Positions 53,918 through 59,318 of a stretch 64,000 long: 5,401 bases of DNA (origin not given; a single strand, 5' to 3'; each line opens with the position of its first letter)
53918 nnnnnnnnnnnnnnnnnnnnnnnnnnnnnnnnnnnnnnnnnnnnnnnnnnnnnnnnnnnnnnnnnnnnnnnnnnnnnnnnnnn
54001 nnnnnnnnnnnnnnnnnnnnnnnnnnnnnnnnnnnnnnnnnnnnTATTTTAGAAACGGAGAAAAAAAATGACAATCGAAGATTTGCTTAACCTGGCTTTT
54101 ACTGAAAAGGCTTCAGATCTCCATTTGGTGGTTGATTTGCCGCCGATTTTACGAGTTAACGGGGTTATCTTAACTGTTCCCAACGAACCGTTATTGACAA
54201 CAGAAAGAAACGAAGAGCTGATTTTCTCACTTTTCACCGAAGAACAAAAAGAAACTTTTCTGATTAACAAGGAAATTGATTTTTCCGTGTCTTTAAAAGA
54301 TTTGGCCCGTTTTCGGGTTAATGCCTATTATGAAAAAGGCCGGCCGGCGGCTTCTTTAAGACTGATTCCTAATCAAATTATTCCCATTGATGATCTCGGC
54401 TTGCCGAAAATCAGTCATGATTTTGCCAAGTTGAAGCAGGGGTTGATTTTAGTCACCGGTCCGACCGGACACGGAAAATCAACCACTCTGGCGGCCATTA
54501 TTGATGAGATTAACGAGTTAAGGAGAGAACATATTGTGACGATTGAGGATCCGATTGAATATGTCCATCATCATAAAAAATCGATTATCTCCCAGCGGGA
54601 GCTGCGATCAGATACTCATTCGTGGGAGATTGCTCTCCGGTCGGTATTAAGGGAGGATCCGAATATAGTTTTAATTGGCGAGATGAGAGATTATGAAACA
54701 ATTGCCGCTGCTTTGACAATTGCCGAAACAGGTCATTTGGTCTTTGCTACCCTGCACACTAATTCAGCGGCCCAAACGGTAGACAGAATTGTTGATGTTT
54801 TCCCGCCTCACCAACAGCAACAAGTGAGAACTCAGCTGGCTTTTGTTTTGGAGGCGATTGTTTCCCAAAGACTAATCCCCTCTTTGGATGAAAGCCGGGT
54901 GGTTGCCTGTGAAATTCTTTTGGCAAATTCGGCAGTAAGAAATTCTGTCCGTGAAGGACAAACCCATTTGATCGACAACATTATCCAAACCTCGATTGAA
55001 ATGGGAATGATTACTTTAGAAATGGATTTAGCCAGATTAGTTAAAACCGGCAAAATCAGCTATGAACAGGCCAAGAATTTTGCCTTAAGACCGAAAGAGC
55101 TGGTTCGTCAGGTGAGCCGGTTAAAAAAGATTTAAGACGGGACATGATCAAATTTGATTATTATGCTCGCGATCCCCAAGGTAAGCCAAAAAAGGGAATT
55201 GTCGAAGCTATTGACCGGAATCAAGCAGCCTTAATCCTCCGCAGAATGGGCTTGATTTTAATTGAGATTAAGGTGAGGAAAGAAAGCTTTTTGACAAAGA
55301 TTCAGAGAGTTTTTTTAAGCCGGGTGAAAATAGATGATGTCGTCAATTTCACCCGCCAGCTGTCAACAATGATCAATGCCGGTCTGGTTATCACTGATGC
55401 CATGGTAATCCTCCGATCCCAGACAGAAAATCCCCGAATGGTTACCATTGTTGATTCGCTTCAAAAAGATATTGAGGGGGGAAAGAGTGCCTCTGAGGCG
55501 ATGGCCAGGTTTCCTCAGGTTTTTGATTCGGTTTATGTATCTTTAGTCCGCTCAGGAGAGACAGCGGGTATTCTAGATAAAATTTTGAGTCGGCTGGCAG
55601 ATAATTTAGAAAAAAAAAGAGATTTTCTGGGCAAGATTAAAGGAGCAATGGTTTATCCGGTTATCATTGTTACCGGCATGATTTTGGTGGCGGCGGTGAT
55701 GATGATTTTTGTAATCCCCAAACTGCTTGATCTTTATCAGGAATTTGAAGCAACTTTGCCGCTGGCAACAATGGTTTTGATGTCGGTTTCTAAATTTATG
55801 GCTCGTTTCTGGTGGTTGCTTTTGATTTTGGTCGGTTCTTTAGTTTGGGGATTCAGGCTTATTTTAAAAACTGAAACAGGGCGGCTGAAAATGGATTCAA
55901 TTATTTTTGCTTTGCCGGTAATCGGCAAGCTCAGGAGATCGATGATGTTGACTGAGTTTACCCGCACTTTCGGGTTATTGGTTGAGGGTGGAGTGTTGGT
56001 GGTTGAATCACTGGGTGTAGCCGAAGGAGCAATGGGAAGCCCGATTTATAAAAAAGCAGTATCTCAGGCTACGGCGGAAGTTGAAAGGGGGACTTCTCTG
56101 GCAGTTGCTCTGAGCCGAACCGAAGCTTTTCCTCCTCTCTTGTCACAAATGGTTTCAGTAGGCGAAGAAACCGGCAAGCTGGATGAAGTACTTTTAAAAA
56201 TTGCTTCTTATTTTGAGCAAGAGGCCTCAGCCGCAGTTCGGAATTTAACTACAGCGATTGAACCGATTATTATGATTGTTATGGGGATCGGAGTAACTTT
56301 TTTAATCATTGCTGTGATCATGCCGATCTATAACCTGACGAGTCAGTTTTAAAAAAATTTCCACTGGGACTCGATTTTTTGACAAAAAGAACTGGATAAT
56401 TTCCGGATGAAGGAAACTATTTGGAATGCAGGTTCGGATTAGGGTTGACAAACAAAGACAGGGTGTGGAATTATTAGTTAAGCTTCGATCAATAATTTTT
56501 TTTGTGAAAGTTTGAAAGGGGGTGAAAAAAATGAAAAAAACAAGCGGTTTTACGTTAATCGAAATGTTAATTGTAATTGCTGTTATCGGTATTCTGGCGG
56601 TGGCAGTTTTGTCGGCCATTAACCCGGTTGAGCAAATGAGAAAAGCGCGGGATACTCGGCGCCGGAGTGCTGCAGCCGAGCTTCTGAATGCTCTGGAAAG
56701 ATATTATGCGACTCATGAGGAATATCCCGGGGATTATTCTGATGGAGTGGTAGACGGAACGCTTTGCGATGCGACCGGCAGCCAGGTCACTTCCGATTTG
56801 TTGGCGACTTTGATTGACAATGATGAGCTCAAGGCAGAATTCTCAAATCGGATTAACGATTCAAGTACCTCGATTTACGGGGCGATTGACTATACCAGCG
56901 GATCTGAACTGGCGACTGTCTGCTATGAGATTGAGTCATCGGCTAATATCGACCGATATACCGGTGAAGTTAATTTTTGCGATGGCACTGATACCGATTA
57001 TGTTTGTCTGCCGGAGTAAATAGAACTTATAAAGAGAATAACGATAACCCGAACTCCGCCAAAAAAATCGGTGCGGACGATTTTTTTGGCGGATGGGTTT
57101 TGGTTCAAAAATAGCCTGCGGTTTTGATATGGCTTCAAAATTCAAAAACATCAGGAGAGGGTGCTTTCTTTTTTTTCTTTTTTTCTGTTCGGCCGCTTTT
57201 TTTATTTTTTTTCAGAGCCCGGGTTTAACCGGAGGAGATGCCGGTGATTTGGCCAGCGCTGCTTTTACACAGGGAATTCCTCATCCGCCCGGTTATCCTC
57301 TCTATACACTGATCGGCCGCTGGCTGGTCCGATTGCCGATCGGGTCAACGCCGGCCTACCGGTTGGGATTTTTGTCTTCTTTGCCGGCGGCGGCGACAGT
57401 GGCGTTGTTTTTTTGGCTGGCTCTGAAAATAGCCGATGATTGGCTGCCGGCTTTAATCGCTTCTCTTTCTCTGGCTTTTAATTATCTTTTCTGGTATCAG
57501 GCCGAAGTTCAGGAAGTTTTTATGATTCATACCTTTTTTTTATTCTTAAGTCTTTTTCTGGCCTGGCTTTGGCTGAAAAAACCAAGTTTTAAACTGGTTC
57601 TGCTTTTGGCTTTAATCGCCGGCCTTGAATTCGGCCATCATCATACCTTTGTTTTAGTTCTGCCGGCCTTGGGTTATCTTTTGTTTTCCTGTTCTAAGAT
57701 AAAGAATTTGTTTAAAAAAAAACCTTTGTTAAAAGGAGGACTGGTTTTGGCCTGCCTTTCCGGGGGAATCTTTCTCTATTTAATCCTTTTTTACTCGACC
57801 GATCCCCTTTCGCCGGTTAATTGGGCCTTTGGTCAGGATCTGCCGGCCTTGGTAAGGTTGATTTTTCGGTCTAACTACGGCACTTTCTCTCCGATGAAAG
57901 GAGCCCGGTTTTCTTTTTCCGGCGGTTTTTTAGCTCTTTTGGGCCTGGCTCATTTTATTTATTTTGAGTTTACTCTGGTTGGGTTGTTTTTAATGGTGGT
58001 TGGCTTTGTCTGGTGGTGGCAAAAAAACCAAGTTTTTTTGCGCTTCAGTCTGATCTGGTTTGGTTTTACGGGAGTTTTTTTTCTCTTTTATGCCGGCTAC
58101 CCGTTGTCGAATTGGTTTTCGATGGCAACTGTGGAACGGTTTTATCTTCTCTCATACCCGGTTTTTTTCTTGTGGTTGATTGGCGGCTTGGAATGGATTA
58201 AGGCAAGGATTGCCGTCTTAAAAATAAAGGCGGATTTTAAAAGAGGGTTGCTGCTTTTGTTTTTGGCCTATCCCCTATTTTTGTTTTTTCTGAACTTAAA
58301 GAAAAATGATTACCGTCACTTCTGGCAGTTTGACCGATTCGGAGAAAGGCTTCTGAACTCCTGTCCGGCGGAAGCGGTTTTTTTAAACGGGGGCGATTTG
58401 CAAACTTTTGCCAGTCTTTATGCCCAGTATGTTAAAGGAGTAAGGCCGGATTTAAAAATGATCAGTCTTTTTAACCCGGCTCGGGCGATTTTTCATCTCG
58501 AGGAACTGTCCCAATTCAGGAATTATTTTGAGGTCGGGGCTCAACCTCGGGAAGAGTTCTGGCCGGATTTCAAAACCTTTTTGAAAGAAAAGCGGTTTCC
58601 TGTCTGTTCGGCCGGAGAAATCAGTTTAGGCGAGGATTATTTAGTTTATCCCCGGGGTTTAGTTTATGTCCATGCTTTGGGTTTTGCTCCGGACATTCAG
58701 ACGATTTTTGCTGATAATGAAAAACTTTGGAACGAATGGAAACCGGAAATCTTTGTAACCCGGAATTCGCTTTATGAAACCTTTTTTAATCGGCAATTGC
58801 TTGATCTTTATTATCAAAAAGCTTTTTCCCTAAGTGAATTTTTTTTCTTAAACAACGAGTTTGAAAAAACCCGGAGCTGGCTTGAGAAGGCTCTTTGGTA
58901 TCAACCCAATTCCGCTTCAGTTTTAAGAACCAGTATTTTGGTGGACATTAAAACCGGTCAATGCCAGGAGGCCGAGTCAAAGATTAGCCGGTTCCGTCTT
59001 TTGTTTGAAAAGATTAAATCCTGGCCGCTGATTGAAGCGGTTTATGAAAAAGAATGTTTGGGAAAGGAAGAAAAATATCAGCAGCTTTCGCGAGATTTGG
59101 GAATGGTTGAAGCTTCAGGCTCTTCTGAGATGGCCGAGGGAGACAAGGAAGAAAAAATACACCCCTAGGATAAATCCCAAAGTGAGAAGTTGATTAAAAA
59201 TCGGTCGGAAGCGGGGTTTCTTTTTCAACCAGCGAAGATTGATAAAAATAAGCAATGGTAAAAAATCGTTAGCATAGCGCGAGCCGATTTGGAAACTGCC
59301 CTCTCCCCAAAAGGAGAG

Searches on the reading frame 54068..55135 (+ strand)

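Call 51: search_protein_families(library=pfam, proteins=[window:54068-55135:+], max_evalue=0.001)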
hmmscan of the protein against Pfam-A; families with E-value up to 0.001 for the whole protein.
window:54068-55135:+ (355 aa): 3 families
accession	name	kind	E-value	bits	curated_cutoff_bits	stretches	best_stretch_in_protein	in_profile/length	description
PF00437.27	T2SSE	-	6.5e-43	147.2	24.9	1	78-276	90-284/370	Type II/IV secretion system protein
PF13401.12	AAA_22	-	0.00053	20.7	27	0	123-160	4-40/130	AAA domain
PF01935.23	DUF87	-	0.00057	20.5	23.2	0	127-263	26-119/220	Helicase HerA, central domain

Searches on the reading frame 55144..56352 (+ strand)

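Call 84: search_protein_families(library=pfam, proteins=[window:55144-56352:+], max_evalue=0.0001)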
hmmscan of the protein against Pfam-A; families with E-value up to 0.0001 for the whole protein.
window:55144-56352:+ (402 aa): 1 family
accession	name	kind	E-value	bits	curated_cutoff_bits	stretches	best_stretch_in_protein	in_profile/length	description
PF00482.28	T2SSF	-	8.9e-57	190.9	25.2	2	69-192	1-125/125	Type II secretion system (T2SS), protein F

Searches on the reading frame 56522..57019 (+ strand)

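Call 51: search_protein_families(library=pfam, proteins=[window:56522-57019:+], max_evalue=0.001)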
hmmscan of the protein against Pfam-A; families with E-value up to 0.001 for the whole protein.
window:56522-57019:+ (165 aa): 1 family
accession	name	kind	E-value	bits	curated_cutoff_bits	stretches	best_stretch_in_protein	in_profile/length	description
PF07963.17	N_methyl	-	1e-08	34.8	21.2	1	4-30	1-27/27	Prokaryotic N-terminal methylation motif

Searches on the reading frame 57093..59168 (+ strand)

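Call 84: search_protein_families(library=pfam, proteins=[window:57093-59168:+], max_evalue=0.0001)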
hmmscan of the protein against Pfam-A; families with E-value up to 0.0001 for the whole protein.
window:57093-59168:+ (691 aa): 1 family
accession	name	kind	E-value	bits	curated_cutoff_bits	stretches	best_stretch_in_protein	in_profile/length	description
PF11028.14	TMEM260-like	-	4e-26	92.3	24.2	1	49-200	1-173/179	Protein O-mannosyl-transferase TMEM260-like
